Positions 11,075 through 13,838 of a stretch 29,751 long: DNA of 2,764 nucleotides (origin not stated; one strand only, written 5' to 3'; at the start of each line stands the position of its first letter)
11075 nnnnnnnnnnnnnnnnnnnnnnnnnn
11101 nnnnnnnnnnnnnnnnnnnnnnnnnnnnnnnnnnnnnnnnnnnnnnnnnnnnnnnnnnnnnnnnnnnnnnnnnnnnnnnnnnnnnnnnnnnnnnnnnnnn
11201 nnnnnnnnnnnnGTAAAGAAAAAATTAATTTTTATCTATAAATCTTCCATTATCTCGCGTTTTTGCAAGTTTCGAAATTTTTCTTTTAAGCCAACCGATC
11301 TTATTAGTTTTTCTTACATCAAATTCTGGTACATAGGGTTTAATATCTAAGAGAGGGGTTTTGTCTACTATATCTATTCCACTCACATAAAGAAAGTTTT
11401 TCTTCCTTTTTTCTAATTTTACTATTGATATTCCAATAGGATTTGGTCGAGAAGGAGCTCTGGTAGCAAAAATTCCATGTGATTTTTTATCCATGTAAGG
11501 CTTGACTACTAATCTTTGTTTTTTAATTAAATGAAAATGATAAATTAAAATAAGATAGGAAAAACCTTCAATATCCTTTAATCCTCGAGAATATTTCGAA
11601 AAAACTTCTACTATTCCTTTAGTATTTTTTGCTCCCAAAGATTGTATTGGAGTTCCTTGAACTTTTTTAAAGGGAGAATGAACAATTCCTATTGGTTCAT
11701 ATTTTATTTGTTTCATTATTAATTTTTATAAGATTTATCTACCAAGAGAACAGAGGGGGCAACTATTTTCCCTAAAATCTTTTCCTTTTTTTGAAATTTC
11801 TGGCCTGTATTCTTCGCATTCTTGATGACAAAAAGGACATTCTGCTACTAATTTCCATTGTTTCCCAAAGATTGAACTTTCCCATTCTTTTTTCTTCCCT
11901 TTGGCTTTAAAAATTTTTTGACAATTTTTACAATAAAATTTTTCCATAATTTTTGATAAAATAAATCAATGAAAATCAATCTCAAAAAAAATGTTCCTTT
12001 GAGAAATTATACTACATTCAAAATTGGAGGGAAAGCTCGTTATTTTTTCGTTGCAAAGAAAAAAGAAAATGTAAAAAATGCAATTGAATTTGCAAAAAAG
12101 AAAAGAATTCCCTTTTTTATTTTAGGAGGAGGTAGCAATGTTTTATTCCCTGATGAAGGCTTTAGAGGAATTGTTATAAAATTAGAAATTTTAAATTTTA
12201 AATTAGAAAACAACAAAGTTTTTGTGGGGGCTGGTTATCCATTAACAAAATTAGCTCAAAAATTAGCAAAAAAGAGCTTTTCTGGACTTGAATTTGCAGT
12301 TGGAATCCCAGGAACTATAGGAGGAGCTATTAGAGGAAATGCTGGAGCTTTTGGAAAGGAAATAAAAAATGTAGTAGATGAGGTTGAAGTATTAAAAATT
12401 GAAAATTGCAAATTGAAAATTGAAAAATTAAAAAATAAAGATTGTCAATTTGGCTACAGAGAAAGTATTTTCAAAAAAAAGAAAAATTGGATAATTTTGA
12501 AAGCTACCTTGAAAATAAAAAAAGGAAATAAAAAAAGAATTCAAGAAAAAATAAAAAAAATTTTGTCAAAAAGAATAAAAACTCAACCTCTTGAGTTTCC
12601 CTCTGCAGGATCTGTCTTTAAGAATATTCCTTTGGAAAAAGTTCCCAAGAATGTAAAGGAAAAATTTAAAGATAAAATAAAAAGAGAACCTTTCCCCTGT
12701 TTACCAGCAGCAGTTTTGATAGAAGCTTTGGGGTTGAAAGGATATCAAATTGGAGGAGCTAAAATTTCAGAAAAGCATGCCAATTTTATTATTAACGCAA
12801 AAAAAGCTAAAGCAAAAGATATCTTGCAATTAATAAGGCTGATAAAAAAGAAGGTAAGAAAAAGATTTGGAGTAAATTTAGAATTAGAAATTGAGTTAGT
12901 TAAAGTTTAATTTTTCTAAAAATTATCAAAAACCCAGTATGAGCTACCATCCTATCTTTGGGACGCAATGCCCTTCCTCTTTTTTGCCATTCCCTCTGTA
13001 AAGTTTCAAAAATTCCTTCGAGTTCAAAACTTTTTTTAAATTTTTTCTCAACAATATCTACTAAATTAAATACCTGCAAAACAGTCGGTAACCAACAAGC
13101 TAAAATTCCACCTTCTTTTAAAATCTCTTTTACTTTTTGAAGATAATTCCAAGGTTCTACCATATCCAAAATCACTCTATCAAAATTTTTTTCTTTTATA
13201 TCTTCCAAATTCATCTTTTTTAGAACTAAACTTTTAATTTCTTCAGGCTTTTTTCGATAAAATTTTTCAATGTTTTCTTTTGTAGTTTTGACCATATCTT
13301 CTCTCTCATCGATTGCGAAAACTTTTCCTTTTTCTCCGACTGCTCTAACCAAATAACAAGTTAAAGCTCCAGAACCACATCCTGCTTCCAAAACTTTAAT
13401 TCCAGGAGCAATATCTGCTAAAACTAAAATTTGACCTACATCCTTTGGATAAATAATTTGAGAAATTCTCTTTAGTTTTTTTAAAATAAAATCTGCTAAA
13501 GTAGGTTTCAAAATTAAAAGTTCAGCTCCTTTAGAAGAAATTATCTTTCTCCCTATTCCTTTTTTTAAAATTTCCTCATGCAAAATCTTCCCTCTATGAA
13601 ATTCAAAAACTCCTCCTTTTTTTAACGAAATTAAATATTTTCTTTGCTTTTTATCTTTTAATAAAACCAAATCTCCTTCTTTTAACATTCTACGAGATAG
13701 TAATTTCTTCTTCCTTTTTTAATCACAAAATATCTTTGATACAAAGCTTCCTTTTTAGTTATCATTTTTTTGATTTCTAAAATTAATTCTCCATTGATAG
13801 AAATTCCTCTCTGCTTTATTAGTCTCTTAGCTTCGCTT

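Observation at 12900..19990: Fe-S-sensing regulon that bundles three Fe-S-type tRNA thiolases with their sulfur and cluster supply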

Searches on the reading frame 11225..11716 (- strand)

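Call 50: search_protein_families(library=pfam, proteins=[window:11225-11716:-], max_evalue=0.0001)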
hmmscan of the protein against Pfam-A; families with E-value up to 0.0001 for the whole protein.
window:11225-11716:- (163 aa): 1 family
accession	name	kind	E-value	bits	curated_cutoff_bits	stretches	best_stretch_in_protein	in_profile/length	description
PF01980.22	TrmO_N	-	1.1e-40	139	26.8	1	21-133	1-116/116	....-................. O N-terminal domain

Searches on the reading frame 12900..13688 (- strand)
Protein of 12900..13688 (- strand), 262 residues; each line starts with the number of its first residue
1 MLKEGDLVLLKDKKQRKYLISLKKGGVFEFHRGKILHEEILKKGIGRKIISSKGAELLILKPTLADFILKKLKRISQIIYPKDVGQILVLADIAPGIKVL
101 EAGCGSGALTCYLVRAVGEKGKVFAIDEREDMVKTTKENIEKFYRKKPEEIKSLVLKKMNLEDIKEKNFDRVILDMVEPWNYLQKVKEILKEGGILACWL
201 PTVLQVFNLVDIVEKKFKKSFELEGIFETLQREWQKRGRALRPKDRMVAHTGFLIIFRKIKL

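Call 5: search_protein_families(library=pfam, proteins=[window:12900-13688:-], max_evalue=0.01)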
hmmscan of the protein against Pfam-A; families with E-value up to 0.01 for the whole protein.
window:12900-13688:- (262 aa): 20 families
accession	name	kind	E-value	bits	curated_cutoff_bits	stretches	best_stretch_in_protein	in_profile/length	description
PF08704.16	GCD14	-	3.7e-21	76.4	26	1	71-246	16-189/247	tRNA methyltransferase complex GCD14 subunit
PF13847.12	Methyltransf_31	-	6.2e-13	49.1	27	1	95-218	3-127/145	Methyltransferase domain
PF14801.12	TrmI-like_N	-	3.2e-10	40.3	24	1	2-41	3-42/50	TrmI-like N-terminal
PF13649.12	Methyltransf_25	-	4e-10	40.7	27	1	99-194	1-97/97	Methyltransferase domain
PF01135.25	PCMT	-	7.1e-10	39.4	20.3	1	80-146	58-124/210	Protein-L-isoaspartate(D-aspartate) O-methyltransferase (PCMT)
PF08241.18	Methyltransf_11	-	3.2e-08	34.5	21.2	1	100-198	1-95/95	Methyltransferase domain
PF01209.24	Ubie_methyltran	-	5.5e-08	32.9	20.1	1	94-198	46-151/233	ubiE/COQ5 methyltransferase family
PF08242.18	Methyltransf_12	-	9.5e-06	26.7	30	1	100-196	1-98/98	Methyltransferase domain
PF01728.25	FtsJ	-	1.7e-05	25.3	24.1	1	93-240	19-162/181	FtsJ-like methyltransferase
PF01596.23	Methyltransf_3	-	4.7e-05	23.2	22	1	70-197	20-151/204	O-methyltransferase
PF02353.26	CMAS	-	6.4e-05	22.8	27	1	89-198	56-164/273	Mycolic acid cyclopropane synthetase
PF01189.24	Methyltr_RsmB-F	-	7.6e-05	22.9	27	1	98-175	11-86/199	16S rRNA methyltransferase RsmB/F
PF00398.26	RrnaAD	-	0.00019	21.1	24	1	84-141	19-73/263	Ribosomal RNA adenine dimethylase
PF05175.20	MTS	-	0.0009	19.4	23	1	90-174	24-104/170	Methyltransferase small domain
PF06325.19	PrmA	-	0.00098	19.1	22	1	95-197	161-257/296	Ribosomal protein L11 methyltransferase (PrmA)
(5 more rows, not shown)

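Call 6: search_protein_families(library=ncbifam, proteins=[window:12900-13688:-], max_evalue=0.01)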
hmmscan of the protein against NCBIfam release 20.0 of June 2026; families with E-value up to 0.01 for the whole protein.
window:12900-13688:- (262 aa): 46 families (the best 25 are shown)
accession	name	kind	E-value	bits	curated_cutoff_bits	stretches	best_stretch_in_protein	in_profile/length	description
TIGR02469.1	CbiT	equivalog_domain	2.6e-11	43.9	78.3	1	87-196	11-118/124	precorrin-6Y C5,15-methyltransferase (decarboxylating) subunit CbiT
NF043040.1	corrin_prot_MT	hypoth_equivalog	7.1e-11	41.9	180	1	90-196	35-145/216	corrinoid protein-associated methyltransferase CpaM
NF001556.0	PRK00377.1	equivalog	2.4e-10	40.5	238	1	92-203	37-148/198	cobalt-precorrin-6Y C(15)-methyltransferase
NF001243.0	PRK00216.1-4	equivalog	5.2e-09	35.8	235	1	90-199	42-152/237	demethylmenaquinone methyltransferase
NF010549.0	PRK13942.1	equivalog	1.1e-08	34.8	282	1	82-220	64-197/215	protein-L-isoaspartate O-methyltransferase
TIGR00080.1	pimt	equivalog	3.3e-08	33.6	159.05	1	77-145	59-127/216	protein-L-isoaspartate O-methyltransferase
NF047649.1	MTase_UXPK_star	exception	5.6e-08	32.1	460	1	84-195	66-178/283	methyltransferase/UXPK-star double selenoprotein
NF041537.1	ArsM_AhpD_UU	exception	8.4e-08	31.4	510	1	84-193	65-175/345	arsenite methyltransferase/AhpD domain selenoprotein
NF041536.1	ArsM_DUF2284_UU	exception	8.5e-08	31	575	1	84-177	65-154/459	arsenite methyltransferase/DUF2284 domain selenoprotein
NF008823.0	PRK11873.1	subfamily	1.7e-07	31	263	1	88-143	70-125/272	arsenite methyltransferase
TIGR04364.1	methyltran_FxLD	equivalog_domain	3.5e-07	29.6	320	1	75-141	62-127/394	methyltransferase, FxLD system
TIGR02752.1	MenG_heptapren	equivalog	4.9e-07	29.5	419.85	1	91-200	41-151/231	demethylmenaquinone methyltransferase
NF001453.0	PRK00312.1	equivalog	8.8e-07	28.7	188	1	78-198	63-175/217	protein-L-isoaspartate(D-aspartate) O-methyltransferase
TIGR00740.1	TIGR00740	equivalog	1e-06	28.6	193.3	1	85-196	44-157/239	carboxy-S-adenosyl-L-methionine synthase CmoA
TIGR01983.1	UbiG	equivalog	1e-06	28.2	102.95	1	66-191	31-144/228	bifunctional 2-polyprenyl-6-hydroxyphenol methylase/3-demethylubiquinol 3-O-methyltransferase UbiG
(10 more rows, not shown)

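Call 75: search_solved_structures(query=window:12900-13688:-, max_evalue=0.00001)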
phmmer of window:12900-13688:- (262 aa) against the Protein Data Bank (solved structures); distinct sequences matched with E-value up to 0.00001: 14.
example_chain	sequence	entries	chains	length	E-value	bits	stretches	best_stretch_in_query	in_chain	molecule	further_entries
1i9g_A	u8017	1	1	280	8.9e-52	179.3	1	5-260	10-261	HYPOTHETICAL PROTEIN RV2118C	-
2pwy_A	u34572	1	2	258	4.6e-51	176.9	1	8-260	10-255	tRNA (adenine-N(1)-)-methyltransferase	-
5c0o_E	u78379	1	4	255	6.7e-50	173.1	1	8-261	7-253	tRNA (adenine(58)-N(1))-methyltransferase TrmI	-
5c1i_A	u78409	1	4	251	7.3e-50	173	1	8-260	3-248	tRNA (adenine(58)-N(1))-methyltransferase TrmI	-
1o54_A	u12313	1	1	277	2.4e-43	151.6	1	2-260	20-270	SAM-dependent O-methyltransferase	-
3mb5_A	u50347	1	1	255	5.7e-40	140.6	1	1-260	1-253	SAM-dependent methyltransferase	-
3lga_A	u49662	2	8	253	7.8e-40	140.1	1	1-260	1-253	SAM-dependent methyltransferase | SAM-dependent methyltransferase, putative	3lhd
2yvl_A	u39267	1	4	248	4.4e-30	108.2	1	2-261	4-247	Hypothetical protein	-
2b25_A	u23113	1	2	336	7.8e-27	97.5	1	14-235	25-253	hypothetical protein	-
1yb2_A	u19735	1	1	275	2.1e-20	76.5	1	54-256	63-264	hypothetical protein Ta0852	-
5ccb_A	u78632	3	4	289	4.3e-13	52.5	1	1-214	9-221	tRNA (adenine(58)-N(1))-methyltransferase catalytic subunit TRMT61A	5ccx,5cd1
5eqj_B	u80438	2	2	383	2.5e-11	46.8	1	1-119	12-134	tRNA (adenine(58)-N(1))-methyltransferase catalytic subunit TRM61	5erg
3dh0_A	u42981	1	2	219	3.4e-10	43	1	84-197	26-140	SAM dependent methyltransferase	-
3mgg_A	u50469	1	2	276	1.5e-06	31.1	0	94-196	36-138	Methyltransferase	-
